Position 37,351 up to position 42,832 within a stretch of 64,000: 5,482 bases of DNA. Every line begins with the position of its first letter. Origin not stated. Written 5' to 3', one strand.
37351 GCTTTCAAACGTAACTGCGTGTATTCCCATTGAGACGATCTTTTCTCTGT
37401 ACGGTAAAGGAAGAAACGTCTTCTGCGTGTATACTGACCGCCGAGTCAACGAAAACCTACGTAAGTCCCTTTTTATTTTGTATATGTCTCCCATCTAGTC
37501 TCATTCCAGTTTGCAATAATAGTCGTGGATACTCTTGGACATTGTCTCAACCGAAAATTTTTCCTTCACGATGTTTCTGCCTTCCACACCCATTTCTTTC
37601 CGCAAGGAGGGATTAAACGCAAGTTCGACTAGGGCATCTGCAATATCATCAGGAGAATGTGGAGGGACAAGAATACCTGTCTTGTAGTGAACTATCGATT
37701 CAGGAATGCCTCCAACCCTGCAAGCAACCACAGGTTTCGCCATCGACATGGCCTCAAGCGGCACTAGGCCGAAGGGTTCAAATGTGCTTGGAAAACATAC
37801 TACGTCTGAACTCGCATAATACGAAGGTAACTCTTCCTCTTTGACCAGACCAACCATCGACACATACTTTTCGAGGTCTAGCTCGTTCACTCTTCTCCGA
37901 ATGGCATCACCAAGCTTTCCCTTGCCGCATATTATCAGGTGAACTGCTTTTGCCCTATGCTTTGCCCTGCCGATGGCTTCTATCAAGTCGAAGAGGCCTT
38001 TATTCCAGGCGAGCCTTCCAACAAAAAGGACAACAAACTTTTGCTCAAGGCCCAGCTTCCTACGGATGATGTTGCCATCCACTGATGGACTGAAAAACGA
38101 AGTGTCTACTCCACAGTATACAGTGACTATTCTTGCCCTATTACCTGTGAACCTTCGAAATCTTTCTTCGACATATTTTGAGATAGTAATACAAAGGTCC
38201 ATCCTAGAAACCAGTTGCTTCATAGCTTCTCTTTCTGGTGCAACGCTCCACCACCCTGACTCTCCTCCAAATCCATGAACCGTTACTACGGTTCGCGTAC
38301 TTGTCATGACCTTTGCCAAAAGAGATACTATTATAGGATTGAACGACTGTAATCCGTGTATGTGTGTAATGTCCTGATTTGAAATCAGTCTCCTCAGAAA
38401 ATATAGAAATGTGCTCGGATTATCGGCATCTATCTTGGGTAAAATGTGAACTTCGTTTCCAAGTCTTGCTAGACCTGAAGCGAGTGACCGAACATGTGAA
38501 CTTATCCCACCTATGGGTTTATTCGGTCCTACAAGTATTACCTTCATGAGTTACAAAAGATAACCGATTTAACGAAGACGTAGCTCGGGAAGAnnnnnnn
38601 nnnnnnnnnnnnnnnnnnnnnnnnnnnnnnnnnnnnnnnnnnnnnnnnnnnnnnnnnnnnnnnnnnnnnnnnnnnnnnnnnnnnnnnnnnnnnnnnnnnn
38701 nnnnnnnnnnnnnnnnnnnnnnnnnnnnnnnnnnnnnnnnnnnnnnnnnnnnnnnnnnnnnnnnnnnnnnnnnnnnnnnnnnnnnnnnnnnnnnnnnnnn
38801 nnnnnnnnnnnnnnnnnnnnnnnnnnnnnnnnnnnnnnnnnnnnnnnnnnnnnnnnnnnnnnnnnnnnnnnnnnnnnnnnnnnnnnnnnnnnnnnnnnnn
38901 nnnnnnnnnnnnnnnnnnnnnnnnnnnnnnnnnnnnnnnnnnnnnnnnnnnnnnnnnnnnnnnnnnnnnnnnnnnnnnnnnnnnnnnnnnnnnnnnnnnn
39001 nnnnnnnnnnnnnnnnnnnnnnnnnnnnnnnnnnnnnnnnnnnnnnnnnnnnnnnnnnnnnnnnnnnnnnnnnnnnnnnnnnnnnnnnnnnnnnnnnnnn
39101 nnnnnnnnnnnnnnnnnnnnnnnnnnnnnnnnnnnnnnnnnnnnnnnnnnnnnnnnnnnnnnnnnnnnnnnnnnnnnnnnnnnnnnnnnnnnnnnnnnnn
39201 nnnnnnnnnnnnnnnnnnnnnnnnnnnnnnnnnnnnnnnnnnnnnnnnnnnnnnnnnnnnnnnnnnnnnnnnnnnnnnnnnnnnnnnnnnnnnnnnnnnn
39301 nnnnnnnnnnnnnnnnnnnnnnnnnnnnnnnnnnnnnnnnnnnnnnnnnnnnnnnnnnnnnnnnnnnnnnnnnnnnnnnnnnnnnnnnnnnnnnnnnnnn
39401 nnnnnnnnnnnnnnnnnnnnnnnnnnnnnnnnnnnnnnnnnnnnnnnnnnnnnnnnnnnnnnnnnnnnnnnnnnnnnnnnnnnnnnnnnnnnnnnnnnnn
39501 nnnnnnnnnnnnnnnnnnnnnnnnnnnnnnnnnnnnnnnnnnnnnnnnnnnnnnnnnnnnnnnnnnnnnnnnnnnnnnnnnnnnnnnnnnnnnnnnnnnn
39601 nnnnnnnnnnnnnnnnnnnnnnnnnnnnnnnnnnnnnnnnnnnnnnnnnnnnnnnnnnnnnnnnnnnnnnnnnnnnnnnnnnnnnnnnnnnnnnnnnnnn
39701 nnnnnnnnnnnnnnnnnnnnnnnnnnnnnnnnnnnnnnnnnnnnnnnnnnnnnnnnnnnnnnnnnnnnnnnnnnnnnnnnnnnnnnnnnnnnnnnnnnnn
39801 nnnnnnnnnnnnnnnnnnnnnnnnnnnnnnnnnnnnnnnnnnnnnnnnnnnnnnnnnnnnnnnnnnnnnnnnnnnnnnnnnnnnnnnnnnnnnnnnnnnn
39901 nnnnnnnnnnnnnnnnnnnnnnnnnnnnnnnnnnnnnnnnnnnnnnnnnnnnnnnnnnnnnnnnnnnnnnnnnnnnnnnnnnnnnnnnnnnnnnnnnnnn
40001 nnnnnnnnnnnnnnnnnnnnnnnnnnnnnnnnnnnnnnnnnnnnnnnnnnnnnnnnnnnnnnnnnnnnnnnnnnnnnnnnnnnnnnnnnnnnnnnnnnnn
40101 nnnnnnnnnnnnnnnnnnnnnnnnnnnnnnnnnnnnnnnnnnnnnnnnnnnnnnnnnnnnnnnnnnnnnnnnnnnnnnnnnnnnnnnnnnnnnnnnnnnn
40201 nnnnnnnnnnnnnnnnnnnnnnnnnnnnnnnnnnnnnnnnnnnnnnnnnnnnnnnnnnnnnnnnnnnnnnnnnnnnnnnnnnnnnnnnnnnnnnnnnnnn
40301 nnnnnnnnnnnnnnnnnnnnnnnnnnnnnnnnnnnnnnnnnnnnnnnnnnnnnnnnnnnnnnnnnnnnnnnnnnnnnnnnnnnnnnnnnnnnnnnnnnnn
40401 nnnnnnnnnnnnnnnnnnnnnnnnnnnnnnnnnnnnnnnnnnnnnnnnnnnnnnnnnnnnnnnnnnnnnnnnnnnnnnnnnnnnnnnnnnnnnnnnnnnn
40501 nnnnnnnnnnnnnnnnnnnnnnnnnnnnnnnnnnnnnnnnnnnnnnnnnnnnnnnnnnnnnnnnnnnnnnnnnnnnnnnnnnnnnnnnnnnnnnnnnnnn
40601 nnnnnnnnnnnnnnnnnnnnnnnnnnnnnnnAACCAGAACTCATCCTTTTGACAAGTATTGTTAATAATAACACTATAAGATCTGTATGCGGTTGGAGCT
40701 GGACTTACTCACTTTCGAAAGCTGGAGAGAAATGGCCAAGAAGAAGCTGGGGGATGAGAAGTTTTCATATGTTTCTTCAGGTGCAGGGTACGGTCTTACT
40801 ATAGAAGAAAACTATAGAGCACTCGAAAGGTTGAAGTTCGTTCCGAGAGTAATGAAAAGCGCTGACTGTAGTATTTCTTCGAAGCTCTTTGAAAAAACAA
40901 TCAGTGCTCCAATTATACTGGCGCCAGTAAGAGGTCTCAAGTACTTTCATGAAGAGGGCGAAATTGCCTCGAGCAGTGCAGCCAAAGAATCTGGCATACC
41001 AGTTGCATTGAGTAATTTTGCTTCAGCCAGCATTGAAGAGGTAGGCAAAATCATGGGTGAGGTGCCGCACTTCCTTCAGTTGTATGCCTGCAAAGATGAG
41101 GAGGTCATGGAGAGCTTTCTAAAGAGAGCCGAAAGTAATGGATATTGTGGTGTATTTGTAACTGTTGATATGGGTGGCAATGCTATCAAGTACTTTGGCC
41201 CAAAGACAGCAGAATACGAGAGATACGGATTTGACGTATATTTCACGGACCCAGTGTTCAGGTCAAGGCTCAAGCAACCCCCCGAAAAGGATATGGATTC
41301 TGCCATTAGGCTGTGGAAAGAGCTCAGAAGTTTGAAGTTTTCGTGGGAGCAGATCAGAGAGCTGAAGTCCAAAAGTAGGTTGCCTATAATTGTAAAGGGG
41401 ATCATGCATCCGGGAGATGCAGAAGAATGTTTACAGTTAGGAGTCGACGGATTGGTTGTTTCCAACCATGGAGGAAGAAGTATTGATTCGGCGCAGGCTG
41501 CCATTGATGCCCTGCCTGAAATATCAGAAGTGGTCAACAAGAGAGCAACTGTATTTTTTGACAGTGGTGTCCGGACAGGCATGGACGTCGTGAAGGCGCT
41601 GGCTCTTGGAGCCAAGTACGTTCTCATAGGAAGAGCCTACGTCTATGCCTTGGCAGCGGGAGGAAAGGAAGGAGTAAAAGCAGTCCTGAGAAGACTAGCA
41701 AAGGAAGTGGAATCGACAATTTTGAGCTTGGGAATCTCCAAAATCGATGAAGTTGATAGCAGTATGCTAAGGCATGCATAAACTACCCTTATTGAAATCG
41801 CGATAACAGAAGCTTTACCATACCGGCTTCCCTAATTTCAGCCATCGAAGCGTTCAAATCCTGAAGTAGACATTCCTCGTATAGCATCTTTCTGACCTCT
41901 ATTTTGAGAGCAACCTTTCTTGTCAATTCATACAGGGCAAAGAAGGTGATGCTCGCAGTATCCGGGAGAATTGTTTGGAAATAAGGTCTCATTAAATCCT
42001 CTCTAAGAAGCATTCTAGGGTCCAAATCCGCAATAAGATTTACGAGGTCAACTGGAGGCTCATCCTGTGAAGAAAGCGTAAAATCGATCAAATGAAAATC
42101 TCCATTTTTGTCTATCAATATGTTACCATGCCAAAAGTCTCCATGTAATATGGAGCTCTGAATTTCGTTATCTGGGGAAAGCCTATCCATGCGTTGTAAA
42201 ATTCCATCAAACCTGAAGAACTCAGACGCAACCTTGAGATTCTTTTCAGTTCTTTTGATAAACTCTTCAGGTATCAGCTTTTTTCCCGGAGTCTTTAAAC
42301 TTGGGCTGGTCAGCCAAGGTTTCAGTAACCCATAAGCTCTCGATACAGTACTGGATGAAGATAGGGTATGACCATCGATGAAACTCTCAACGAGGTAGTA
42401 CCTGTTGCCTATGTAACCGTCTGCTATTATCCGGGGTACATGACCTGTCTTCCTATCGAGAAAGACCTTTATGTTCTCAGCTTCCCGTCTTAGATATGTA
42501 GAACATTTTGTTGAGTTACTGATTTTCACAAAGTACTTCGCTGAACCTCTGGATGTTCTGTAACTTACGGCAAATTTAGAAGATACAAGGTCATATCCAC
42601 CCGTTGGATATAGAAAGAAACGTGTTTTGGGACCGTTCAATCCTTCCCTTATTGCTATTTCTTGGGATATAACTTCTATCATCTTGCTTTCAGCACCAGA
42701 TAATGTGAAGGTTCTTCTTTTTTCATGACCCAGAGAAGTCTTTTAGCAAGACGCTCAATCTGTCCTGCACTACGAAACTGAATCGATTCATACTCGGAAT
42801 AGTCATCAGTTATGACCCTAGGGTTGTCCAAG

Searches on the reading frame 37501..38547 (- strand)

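Call 32: search_protein_families(library=pfam, proteins=[window:37501-38547:-], max_evalue=0.001)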
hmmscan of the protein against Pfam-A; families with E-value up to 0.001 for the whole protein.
window:37501-38547:- (348 aa): 5 families
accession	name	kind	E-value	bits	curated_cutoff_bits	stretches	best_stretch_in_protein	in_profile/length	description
PF00534.26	Glycos_transf_1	-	9.6e-42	142.9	26.4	1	160-325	4-171/172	Glycosyl transferases group 1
PF13692.12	Glyco_trans_1_4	-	5.7e-38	130.8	27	1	171-310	2-140/142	Glycosyl transferases group 1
PF13439.12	Glyco_transf_4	-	3.5e-18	66.6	28.5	1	47-150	60-169/170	Glycosyltransferase Family 4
PF20706.3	GT4-conflict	-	4.7e-14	52.6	26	1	107-283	138-318/385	Family 4 Glycosyltransferase in conflict systems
PF13579.12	Glyco_trans_4_4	-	2.1e-12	48.1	29.7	1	51-146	63-158/158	Glycosyl transferase 4-like domain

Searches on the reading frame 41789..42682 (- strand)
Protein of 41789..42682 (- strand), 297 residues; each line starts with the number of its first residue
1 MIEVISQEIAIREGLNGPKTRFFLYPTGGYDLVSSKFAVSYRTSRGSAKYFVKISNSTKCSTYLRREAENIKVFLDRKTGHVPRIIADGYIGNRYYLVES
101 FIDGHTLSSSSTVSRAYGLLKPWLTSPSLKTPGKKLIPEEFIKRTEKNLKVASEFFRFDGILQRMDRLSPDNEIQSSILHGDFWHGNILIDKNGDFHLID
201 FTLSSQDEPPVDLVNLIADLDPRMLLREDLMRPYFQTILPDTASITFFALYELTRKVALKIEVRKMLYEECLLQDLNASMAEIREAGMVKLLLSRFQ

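Call 25: search_protein_families(library=pfam, proteins=[window:41789-42682:-], max_evalue=0.001)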
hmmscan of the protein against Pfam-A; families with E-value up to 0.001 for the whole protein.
window:41789-42682:- (297 aa): 4 families
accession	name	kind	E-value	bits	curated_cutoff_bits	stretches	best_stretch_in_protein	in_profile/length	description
PF03881.20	Fructosamin_kin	-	1.6e-14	54.3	22.4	2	155-200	167-212/288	Fructosamine kinase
PF01636.29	APH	-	1.9e-13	51.1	23.2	1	40-235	14-230/239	Phosphotransferase enzyme family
PF02958.26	EcKL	-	1.8e-05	24.6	22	1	160-236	198-283/294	Ecdysteroid kinase-like family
PF07914.17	DUF1679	-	0.00036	20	24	1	143-218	235-315/414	Uncharacterized oxidoreductase dhs-27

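Call 48: search_solved_structures(query=window:41789-42682:-, max_evalue=1)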
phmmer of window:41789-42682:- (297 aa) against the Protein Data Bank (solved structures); distinct sequences matched with E-value up to 1: 10.
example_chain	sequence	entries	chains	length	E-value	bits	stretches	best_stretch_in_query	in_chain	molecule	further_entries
6oid_A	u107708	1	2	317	0.0011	21.7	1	159-200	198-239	Protein-ribulosamine 3-kinase, chloroplastic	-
5ckw_B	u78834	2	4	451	0.054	16.1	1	177-231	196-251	LegK4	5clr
5igh_A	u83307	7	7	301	0.31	13.6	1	151-214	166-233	Macrolide 2'-phosphotransferase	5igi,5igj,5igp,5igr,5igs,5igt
3f7w_A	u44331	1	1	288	0.46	13.1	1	157-195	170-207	putative fructosamine-3-kinase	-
3uib_A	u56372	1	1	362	0.59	12.7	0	176-211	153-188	mitogen-activated protein kinase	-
3pg1_A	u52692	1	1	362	0.59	12.7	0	176-211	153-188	Mitogen-activated protein kinase, putative (Map kinase-like protein)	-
4r77_B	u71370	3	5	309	0.65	12.6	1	98-224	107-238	Choline kinase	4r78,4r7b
6ven_N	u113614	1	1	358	0.72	12.4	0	190-258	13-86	Histone-lysine N-methyltransferase, H3 lysine-4 specific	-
8ixi_A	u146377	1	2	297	0.84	12.2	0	176-216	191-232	Macrolide 2'-phosphotransferase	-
7w15_B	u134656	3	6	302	0.86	12.2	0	176-216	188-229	Macrolide 2'-phosphotransferase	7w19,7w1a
